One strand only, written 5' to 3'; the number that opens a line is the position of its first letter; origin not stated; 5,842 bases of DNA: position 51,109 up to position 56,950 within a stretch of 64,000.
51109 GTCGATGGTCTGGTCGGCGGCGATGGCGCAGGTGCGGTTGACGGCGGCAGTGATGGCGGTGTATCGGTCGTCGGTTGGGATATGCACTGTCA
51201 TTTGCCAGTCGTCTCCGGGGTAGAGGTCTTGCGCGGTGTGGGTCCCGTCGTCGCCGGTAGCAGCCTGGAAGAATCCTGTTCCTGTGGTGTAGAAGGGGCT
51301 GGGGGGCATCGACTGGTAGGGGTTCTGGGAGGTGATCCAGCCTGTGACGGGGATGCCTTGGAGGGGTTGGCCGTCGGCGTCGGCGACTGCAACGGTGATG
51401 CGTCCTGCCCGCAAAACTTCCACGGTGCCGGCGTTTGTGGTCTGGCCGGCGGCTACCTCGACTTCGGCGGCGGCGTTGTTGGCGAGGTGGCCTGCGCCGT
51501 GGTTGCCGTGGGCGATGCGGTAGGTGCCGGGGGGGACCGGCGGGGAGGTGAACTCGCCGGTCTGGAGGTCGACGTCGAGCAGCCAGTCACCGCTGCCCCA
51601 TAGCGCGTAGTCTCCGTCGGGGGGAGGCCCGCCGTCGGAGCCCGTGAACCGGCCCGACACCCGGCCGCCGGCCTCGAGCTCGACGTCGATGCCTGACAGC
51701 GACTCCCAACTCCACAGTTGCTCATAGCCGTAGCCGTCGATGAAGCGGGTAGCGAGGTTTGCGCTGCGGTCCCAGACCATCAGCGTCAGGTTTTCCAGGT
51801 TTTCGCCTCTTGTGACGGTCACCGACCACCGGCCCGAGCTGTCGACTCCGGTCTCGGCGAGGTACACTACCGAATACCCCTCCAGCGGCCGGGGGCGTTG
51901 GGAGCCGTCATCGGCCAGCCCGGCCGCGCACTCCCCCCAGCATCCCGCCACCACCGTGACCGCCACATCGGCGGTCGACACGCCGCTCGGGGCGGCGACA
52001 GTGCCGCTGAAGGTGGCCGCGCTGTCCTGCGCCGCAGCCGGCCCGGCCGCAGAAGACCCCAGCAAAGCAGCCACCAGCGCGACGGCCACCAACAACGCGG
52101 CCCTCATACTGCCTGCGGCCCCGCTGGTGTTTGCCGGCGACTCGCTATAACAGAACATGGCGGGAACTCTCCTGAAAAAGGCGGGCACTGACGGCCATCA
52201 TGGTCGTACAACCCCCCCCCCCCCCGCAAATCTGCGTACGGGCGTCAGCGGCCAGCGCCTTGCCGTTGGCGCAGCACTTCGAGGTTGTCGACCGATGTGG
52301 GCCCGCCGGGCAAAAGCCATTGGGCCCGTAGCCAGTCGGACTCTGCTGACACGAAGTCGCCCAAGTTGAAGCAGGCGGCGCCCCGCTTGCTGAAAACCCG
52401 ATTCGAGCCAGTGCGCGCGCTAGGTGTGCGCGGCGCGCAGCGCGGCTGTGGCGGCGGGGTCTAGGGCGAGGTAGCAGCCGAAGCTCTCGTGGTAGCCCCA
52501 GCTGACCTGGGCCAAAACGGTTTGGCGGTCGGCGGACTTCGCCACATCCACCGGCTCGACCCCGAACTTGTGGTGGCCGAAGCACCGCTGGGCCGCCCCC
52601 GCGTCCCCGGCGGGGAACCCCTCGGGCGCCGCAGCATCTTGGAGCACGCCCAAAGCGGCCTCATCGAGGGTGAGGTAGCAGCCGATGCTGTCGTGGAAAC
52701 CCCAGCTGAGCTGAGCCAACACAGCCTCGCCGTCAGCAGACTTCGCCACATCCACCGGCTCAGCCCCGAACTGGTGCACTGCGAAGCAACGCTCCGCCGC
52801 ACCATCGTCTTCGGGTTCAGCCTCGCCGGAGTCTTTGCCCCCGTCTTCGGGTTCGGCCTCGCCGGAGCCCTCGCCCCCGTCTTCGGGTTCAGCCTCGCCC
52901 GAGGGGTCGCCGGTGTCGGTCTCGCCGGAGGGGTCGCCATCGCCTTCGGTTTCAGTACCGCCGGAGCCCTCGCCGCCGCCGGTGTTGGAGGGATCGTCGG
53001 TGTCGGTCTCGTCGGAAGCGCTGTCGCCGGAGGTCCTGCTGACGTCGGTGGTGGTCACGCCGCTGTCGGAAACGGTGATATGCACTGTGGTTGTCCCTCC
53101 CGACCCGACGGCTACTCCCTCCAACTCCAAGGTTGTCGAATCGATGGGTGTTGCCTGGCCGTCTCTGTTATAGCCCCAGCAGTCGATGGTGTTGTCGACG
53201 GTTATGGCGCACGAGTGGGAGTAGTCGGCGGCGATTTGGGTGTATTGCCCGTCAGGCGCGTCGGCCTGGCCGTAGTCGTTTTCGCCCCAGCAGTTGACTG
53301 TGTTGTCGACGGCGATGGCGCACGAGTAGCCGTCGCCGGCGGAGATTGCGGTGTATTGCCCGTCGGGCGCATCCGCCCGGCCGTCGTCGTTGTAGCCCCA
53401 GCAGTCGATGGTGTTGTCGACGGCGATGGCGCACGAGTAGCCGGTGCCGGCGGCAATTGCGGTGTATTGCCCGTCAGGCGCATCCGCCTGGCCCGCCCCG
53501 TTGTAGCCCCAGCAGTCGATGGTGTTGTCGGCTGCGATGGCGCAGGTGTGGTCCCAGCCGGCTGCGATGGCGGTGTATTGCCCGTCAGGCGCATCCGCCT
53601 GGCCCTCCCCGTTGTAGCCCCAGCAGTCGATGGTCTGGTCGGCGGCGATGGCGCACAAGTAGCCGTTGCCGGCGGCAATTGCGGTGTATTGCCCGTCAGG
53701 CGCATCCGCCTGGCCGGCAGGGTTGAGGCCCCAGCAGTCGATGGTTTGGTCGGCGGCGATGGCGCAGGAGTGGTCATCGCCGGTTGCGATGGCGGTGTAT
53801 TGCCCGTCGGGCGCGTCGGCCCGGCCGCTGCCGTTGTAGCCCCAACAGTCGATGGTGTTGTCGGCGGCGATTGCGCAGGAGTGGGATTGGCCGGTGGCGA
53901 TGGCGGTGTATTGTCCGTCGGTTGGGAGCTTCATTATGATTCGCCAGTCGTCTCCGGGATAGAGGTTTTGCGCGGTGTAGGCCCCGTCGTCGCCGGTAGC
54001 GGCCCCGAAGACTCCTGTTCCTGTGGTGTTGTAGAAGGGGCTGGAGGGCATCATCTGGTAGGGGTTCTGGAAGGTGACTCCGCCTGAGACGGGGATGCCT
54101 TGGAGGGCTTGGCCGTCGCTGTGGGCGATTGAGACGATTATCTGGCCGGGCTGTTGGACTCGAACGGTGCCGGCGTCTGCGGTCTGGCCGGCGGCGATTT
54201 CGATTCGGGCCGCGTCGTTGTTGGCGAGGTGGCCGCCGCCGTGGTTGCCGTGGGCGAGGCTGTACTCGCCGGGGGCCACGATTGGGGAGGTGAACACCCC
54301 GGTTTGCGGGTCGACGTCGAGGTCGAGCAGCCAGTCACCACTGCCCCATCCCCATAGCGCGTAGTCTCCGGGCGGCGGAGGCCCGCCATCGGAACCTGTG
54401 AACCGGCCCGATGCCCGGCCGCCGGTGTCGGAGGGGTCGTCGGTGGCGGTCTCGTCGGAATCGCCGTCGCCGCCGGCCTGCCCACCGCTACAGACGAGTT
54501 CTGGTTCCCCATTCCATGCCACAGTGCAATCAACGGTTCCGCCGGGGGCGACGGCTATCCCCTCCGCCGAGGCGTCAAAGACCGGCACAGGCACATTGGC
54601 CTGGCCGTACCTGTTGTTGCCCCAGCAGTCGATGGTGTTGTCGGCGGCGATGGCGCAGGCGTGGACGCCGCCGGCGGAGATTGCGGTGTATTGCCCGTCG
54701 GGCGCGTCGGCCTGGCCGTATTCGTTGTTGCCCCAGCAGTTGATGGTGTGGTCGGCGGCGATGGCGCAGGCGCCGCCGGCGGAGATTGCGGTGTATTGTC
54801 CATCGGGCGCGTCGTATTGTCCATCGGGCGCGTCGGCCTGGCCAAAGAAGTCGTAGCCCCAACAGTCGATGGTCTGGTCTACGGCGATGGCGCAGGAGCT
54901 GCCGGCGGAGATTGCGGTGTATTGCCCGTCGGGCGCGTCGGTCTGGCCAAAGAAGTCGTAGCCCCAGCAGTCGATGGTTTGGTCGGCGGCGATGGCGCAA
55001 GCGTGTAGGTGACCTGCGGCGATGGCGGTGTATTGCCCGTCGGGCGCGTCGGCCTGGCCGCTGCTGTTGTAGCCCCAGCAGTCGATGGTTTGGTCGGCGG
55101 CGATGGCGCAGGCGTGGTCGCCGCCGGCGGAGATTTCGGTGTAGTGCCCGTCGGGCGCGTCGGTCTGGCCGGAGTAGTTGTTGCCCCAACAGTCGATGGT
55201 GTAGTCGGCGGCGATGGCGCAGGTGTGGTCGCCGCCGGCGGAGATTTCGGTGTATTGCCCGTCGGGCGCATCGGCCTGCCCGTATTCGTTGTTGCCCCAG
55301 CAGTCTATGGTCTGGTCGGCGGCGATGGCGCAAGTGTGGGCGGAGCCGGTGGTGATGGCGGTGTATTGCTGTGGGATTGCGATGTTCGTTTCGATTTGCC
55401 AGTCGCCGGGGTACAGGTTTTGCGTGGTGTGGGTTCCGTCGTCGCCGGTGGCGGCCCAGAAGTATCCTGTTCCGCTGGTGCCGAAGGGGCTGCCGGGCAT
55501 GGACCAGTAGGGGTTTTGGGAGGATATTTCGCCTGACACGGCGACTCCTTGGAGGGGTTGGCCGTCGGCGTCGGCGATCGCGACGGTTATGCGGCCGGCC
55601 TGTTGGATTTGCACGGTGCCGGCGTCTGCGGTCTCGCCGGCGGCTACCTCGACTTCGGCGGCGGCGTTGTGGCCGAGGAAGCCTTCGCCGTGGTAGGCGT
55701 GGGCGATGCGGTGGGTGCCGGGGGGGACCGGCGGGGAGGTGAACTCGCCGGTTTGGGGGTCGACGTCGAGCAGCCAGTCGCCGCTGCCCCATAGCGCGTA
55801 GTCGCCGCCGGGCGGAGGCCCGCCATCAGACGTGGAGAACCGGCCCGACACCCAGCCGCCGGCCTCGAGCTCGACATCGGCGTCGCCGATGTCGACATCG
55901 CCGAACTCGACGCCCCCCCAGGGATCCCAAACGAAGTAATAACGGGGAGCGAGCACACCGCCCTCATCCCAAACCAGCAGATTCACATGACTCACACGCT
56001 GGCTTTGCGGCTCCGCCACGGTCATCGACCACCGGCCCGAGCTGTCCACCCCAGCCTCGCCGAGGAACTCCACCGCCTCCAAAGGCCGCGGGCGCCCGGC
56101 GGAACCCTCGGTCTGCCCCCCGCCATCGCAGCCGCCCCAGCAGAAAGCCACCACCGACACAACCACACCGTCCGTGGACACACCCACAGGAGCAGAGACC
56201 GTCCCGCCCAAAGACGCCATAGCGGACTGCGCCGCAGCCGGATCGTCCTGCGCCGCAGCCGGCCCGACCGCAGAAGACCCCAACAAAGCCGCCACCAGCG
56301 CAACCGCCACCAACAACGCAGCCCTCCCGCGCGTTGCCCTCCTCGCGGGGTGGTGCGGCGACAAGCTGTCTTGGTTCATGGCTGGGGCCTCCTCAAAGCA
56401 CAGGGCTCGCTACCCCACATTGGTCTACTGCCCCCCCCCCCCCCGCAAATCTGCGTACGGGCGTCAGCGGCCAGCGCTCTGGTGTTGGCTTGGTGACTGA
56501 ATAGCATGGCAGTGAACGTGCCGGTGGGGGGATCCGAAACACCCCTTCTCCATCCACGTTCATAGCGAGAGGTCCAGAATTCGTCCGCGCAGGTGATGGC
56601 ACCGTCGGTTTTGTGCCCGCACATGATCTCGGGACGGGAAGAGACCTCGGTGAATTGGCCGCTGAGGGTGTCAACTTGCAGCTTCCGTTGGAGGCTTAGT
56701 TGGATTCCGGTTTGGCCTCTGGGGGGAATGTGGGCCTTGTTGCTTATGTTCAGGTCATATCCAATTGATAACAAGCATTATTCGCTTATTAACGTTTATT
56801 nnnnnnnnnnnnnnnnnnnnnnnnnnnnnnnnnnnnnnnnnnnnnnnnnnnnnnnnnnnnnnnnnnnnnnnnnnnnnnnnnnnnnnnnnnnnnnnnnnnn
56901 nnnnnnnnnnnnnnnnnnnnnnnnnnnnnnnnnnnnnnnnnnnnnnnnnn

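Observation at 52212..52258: G14 homopolymer fused to a conserved 33-nt element, 53 nt upstream of secreted propeller gene 1: candidate phase-variation switch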

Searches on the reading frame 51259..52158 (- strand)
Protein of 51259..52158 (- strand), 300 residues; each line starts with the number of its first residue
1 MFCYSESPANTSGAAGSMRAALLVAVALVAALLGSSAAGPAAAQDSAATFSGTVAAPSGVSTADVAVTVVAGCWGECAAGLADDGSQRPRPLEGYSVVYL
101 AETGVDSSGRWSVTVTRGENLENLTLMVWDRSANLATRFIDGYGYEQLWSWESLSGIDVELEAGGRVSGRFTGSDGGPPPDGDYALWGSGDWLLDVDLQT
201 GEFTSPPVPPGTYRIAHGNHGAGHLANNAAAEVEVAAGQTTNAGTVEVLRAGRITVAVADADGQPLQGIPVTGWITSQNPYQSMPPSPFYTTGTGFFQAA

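Call 30: find_related_loci(query=window:51259-52158:-, collection=genome_contigs, flank=10000)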
Query window:51259-52158:- (300 aa) in genome_contigs; peptide patterns used: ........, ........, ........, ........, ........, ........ (x = any residue, [..] = any of these).
213 stretches matched a pattern, but none encodes a relative of the query by tblastn (E <= 1e-3).

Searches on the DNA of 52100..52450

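Call 58: search_rna_families(source=window, start=52100, end=52450, threshold=evalue, max_evalue=1)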
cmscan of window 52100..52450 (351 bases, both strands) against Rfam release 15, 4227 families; matches with E-value up to 1: 2.
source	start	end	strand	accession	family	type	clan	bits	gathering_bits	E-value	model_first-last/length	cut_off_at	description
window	52187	52298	-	RF02712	EBER2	Gene; sRNA;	-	17.3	200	0.073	1-173/173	no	Epstein-Barr virus EBER2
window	52289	52445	+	RF02003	group-II-D1D4-4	Intron;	CL00102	15.9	49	0.2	1-138/138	no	Group II catalytic intron D1-D4-4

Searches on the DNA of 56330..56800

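Call 59: search_rna_families(source=window, start=56330, end=56800, threshold=evalue, max_evalue=1)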
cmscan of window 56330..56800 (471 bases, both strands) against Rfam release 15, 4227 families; matches with E-value up to 1: 0.
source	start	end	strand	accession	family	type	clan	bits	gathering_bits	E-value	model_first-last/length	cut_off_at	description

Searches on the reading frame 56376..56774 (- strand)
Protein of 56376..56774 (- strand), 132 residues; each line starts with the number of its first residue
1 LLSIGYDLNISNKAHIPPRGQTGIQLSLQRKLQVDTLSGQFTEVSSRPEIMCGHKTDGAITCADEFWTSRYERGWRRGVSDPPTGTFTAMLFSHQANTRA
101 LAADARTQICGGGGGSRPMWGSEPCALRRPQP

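Call 12: search_protein_families(library=pfam, proteins=[window:56376-56774:-])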
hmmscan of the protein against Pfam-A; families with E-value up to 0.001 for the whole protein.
window:56376-56774:- (132 aa): 0 families

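Call 23: find_homologous_proteins(query=window:56376-56774:-, max_evalue=10)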
Query window:56376-56774:-: 10 candidates shared short words with the query, none scored E <= 10.
